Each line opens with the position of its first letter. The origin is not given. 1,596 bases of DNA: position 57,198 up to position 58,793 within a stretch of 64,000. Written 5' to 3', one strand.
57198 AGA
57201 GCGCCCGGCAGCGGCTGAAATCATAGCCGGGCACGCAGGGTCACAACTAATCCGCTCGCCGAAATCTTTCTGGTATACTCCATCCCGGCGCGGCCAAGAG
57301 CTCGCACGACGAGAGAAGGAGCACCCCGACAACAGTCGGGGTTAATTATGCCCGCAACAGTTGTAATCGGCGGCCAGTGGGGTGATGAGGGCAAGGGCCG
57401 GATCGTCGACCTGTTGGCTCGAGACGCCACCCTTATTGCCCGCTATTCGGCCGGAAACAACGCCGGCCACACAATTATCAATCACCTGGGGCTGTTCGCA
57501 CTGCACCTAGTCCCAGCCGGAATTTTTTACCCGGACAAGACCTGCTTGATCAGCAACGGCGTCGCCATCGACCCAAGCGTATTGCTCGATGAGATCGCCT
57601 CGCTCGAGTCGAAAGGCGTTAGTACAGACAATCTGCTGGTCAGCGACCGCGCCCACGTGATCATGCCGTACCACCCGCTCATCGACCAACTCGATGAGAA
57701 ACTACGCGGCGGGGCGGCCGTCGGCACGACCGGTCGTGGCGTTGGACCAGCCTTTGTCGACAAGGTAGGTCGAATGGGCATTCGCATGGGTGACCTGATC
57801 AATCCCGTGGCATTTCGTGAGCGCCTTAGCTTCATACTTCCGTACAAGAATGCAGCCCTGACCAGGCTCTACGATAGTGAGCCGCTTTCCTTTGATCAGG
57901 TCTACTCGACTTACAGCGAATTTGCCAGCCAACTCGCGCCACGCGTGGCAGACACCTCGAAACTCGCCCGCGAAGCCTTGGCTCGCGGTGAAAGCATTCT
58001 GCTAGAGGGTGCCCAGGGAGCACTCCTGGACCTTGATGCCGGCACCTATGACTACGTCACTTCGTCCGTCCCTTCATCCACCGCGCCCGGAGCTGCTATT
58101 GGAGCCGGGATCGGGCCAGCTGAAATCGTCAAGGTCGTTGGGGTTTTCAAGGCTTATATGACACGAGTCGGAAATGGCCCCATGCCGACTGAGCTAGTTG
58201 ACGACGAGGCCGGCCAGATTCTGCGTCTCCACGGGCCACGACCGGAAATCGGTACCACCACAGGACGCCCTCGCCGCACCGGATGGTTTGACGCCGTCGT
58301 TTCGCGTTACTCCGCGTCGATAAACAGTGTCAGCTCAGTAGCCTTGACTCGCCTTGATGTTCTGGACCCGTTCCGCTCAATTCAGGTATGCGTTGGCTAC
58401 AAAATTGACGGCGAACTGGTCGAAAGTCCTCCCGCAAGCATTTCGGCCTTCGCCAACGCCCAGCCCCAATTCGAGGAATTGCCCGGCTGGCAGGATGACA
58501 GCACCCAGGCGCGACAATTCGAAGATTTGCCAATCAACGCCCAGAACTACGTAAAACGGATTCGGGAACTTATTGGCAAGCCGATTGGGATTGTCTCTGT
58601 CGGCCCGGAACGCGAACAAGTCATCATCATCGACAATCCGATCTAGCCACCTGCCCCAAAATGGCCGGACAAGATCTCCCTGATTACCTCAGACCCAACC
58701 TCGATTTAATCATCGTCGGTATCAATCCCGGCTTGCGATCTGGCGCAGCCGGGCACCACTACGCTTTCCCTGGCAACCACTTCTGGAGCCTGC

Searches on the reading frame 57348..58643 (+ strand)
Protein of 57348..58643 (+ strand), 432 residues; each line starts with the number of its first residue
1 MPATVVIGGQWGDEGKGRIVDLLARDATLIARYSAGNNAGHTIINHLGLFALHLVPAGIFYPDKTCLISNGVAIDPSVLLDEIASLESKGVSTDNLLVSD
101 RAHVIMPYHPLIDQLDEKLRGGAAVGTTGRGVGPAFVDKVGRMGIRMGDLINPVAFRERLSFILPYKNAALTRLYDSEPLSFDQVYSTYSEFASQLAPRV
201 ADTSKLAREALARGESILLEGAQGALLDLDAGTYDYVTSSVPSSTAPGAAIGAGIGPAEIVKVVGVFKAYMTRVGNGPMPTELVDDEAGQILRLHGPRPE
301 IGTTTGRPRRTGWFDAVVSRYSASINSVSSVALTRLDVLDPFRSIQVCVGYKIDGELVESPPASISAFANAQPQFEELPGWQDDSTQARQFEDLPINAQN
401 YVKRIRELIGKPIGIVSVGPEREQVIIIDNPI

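Call 56: search_protein_families(library=pfam, proteins=[window:57348-58643:+], max_evalue=0.0001)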
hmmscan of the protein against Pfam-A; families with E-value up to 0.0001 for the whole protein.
window:57348-58643:+ (432 aa): 1 family
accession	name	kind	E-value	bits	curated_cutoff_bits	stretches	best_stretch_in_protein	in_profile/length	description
PF00709.27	Adenylsucc_synt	-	1.5e-162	541.6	27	1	5-426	1-416/416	Adenylosuccinate synthetase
